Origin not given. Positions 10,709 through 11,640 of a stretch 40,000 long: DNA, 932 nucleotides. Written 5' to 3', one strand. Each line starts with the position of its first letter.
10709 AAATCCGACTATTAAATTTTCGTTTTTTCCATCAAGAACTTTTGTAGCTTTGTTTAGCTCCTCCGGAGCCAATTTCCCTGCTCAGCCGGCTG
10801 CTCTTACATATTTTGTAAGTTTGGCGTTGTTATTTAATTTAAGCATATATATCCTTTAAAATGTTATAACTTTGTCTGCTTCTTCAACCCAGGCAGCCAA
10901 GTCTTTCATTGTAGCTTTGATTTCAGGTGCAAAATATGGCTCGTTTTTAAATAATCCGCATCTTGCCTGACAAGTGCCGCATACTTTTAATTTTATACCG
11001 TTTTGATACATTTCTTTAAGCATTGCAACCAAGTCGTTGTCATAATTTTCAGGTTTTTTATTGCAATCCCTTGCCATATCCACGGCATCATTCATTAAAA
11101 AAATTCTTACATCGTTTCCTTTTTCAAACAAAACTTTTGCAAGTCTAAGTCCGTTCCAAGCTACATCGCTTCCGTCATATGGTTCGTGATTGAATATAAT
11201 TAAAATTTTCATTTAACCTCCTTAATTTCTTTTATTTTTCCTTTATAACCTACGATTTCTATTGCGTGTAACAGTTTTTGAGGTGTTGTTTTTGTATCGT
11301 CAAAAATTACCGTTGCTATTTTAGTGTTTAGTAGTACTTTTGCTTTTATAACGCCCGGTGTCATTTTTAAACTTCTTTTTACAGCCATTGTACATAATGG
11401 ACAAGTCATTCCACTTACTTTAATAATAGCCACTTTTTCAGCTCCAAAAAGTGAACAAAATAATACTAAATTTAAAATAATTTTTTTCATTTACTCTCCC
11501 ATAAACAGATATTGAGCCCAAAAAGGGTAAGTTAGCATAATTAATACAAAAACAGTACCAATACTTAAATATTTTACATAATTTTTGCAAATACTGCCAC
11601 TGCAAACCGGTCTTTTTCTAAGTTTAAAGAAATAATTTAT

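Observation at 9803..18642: Nine-gene translationally coupled operon tying SelD to a thiol-relay, Mer-like transporter and ATP-driven reductase set: candidate undescribed selenium acquisition and delivery system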

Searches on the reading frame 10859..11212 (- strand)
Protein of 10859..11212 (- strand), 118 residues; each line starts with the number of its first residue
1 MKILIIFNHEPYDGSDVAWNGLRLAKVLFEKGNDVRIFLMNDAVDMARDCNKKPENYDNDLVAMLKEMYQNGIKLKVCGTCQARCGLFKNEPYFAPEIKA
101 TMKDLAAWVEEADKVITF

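Call 7: search_protein_families(library=pfam, proteins=[window:10859-11212:-], max_evalue=0.01)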
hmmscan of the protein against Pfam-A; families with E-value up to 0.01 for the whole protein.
window:10859-11212:- (118 aa): 1 family
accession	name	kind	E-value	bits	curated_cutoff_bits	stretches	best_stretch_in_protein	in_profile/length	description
PF02635.20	DsrE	-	6.2e-21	75.2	22.7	1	1-118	1-116/116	DsrE/DsrF-like family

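Call 8: search_protein_families(library=ncbifam, proteins=[window:10859-11212:-], max_evalue=0.01)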
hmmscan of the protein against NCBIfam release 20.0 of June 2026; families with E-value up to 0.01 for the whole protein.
window:10859-11212:- (118 aa): 4 families
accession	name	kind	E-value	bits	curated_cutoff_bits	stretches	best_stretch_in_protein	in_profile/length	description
TIGR03012.1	sulf_tusD_dsrE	equivalog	9.4e-08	32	89.25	1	6-118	4-127/127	sulfurtransferase complex subunit TusD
NF001237.0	PRK00207.1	equivalog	0.00011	22.2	92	1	4-92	4-92/128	sulfurtransferase complex subunit TusD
TIGR03527.1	selenium_YedF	equivalog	0.0003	20.7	110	1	36-82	123-161/194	sulfurtransferase-like selenium metabolism protein YedF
NF001238.0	PRK00211.1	equivalog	0.0023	17.8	79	1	2-118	3-119/119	sulfurtransferase complex subunit TusC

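Call 51: search_solved_structures(query=window:10859-11212:-, max_evalue=0.01, show_alignments=1)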
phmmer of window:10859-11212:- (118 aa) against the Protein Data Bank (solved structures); distinct sequences matched with E-value up to 0.01: 1.
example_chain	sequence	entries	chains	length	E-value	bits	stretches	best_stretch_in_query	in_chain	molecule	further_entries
1jx7_A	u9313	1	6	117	1.5e-12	51.2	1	2-118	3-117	HYPOTHETICAL PROTEIN YCHN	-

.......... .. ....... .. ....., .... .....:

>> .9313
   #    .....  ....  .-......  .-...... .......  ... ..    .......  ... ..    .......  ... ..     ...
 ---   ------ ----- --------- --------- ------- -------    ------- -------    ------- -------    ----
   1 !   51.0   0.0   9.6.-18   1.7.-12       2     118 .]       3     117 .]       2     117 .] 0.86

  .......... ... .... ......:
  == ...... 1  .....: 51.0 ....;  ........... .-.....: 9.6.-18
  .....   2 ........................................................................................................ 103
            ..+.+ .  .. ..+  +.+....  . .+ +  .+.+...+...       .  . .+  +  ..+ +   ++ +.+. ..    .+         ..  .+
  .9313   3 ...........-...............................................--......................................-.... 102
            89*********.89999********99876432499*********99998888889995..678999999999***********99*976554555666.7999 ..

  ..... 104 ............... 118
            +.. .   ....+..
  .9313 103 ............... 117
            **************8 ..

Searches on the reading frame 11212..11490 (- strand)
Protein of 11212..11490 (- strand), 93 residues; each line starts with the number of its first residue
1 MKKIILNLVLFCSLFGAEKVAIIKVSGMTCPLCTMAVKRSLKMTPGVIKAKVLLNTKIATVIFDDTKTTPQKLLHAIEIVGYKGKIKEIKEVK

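Call 7: search_protein_families(library=pfam, proteins=[window:11212-11490:-], max_evalue=0.01)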
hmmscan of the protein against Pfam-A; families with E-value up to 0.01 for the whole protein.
window:11212-11490:- (93 aa): 1 family
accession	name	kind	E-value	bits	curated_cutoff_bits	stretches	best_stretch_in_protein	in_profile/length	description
PF00403.32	HMA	-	9.7e-14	51.9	24.8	1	23-83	2-62/62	Heavy-metal-associated domain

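Call 8: search_protein_families(library=ncbifam, proteins=[window:11212-11490:-], max_evalue=0.01)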
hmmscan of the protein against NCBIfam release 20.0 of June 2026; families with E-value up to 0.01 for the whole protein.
window:11212-11490:- (93 aa): 13 families
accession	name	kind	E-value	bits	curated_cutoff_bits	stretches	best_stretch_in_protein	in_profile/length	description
TIGR02052.1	MerP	equivalog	1e-16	61.2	92.55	1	1-88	1-92/92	mercury resistance system periplasmic binding protein MerP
NF041115.1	UxxU_metal_bind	equivalog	1.5e-16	60.3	95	1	21-87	6-72/74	metal-binding (seleno)protein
NF033795.1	chaper_CopZ_Bs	exception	5e-14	52.2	91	1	22-83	3-64/66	copper chaperone CopZ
NF047957.1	CopZ_AFE_1862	equivalog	7.5e-14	51.9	85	1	23-84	3-61/62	CopZ family metallochaperone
NF033794.2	chaper_CopZ_Eh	exception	8.2e-14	51.5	95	1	23-86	4-67/68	copper chaperone CopZ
NF033556.1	MerTP_fusion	equivalog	8.1e-13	48.4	180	1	21-83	122-184/186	mercuric transport protein MerTP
NF045683.1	MerT_CopZ_Se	exception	9.5e-12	44.9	375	1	21-86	164-229/235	MerT/CopZ fusion-like heavy metal transport selenoprotein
NF010311.1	PRK13748.1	subfamily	1.5e-10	40.6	600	1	23-90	3-69/560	mercury(II) reductase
TIGR00003.1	TIGR00003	subfamily_domain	4.2e-07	30.1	62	1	23-83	4-64/66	copper ion binding protein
NF007952.0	PRK10671.1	equivalog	1.6e-06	26.6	1316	1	23-88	107-169/838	copper-exporting P-type ATPase CopA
NF008262.1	PRK11033.1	equivalog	2.7e-05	22.8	1005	1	23-84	45-104/731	zinc/cadmium/mercury/lead-transporting ATPase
NF033553.1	MerP_Gpos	exception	0.00021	21.2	110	1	16-81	42-108/112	mercury resistance system substrate-binding protein MerP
NF033775.1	P_type_ZntA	exception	0.0033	15.8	1240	1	24-85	53-112/732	Zn(II)/Cd(II)/Pb(II) translocating P-type ATPase ZntA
